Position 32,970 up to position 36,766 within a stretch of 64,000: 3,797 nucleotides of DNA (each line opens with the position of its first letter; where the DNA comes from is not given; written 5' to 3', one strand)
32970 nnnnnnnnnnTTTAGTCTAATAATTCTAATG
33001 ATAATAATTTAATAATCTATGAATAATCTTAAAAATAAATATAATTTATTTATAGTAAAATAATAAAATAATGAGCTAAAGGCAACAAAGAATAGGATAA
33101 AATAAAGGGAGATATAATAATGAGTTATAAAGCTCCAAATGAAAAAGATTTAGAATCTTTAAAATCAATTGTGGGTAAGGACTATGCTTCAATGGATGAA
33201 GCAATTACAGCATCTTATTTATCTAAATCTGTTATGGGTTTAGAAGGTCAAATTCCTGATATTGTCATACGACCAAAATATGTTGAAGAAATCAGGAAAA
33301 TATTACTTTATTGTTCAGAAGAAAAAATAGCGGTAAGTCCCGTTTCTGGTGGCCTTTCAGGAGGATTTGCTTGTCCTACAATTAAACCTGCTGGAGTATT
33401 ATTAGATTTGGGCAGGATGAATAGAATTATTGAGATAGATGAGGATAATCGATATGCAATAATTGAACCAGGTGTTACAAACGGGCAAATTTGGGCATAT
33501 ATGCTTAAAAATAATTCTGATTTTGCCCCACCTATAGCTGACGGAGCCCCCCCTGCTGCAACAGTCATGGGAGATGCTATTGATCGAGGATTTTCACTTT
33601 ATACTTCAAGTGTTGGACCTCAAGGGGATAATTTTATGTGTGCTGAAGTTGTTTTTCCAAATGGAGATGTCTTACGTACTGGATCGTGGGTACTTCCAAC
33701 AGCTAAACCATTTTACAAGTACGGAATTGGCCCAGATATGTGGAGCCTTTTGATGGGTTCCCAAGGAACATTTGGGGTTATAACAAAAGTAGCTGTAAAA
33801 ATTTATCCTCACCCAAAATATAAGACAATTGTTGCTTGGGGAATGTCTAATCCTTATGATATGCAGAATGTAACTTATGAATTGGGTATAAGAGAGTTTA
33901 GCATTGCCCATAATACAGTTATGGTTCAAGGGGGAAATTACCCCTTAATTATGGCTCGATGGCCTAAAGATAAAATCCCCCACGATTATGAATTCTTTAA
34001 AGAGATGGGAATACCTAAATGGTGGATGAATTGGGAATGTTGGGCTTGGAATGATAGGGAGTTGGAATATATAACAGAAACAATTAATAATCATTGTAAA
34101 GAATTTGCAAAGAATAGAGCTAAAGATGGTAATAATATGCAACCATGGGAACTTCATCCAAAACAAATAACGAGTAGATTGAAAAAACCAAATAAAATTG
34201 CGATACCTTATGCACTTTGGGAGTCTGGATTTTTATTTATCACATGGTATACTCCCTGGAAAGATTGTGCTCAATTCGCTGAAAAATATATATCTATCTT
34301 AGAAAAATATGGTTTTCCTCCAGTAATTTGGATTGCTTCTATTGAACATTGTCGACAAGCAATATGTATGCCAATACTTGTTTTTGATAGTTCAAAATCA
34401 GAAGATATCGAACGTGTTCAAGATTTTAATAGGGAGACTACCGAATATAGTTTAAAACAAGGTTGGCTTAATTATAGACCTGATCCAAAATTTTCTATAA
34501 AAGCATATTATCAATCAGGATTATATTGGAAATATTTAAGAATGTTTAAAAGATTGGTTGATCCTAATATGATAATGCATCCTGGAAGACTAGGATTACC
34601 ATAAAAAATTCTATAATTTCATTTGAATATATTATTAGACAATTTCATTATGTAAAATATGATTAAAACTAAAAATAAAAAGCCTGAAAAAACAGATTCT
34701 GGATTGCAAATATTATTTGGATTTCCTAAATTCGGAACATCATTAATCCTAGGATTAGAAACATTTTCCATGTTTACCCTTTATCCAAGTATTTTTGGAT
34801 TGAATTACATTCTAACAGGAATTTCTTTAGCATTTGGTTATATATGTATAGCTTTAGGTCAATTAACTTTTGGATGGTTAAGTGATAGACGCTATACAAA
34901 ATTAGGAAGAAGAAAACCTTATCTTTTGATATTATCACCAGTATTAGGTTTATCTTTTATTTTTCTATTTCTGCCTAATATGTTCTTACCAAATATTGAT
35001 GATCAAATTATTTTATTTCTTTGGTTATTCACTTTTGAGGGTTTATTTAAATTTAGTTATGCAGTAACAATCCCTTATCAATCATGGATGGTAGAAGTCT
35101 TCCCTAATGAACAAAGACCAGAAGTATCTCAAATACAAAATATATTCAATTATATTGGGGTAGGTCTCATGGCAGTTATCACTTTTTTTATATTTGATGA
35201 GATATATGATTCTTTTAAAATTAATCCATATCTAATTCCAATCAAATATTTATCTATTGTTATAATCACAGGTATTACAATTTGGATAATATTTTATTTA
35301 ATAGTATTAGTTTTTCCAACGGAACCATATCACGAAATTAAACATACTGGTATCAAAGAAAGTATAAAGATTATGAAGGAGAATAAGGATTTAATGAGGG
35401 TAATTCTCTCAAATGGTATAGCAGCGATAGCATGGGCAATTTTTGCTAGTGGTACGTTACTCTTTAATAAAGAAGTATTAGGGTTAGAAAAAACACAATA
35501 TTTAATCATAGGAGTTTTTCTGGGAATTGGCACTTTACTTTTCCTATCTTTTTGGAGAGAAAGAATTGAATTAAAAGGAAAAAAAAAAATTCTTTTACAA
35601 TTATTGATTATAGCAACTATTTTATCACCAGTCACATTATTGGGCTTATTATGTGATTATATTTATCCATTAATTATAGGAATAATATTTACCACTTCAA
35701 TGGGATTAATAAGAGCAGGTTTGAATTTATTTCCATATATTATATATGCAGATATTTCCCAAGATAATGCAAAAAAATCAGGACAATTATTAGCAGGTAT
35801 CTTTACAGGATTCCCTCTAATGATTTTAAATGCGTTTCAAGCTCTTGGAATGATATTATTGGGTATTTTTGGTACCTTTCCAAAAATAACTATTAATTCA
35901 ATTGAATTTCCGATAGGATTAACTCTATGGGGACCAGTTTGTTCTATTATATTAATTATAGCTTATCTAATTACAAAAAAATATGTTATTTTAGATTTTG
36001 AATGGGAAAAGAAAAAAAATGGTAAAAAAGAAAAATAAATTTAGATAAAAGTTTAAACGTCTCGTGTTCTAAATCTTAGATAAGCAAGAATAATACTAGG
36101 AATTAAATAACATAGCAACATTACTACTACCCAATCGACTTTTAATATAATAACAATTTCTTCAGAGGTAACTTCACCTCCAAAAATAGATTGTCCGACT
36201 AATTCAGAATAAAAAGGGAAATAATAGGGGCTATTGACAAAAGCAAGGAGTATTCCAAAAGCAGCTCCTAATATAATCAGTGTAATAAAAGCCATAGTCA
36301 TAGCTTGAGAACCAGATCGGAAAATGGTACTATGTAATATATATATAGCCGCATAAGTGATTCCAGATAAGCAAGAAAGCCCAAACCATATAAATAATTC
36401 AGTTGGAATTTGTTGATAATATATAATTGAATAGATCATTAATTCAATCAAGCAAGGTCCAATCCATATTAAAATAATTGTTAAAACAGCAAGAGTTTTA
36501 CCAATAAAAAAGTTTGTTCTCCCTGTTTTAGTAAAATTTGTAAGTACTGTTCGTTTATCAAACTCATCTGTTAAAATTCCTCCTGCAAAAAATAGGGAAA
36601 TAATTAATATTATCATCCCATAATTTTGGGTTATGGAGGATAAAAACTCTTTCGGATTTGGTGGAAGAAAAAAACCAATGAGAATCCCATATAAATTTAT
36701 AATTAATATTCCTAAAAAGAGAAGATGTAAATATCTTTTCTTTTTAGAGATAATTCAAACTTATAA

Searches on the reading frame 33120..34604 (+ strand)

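Call 8: search_protein_families(library=pfam, proteins=[window:33120-34604:+], max_evalue=0.001)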
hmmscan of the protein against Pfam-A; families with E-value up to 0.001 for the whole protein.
window:33120-34604:+ (494 aa): 1 family
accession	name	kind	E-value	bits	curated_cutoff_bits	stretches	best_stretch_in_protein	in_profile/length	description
PF01565.28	FAD_binding_4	-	1.3e-21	77.2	26.4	1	46-188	1-139/139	FAD binding domain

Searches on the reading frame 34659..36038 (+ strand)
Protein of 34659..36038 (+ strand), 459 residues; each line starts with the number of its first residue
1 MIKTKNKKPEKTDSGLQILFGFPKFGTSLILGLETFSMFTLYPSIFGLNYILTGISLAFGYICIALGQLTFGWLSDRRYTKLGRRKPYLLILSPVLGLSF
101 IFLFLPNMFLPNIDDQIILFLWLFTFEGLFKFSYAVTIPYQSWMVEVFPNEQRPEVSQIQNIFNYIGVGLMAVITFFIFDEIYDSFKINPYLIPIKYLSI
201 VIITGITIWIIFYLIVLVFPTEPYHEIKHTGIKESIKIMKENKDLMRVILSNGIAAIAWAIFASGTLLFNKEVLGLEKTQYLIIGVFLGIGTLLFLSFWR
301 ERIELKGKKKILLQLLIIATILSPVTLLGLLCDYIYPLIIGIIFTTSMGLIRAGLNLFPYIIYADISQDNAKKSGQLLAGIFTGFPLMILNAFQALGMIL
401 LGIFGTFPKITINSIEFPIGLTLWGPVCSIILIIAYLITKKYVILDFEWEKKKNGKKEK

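Call 8: search_protein_families(library=pfam, proteins=[window:34659-36038:+], max_evalue=0.001)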
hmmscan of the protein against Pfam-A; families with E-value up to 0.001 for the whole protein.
window:34659-36038:+ (459 aa): 2 families
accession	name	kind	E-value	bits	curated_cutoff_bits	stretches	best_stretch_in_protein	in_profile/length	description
PF13347.12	MFS_2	-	1.4e-28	100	27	1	39-403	21-379/427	MFS/sugar transport protein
PF07690.21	MFS_1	-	3.2e-16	59.6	33.4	1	28-379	5-333/347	Major Facilitator Superfamily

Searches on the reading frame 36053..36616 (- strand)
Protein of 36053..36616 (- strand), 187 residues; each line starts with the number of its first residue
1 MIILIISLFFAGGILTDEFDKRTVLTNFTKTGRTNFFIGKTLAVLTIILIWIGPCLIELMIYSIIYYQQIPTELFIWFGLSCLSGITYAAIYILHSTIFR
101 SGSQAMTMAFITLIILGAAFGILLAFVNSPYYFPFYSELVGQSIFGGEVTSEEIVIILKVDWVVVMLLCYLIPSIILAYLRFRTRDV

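Call 8: search_protein_families(library=pfam, proteins=[window:36053-36616:-], max_evalue=0.001)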
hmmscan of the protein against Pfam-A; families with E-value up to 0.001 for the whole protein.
window:36053-36616:- (187 aa): 2 families
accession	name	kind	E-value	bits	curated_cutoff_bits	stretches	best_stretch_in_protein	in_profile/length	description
PF12679.13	ABC2_membrane_2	-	6.5e-06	26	27.2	1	2-187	77-283/283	ABC-2 family transporter protein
PF12698.13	ABC2_membrane_3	-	0.00011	21.8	31.6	1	1-130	170-295/347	ABC-2 family transporter protein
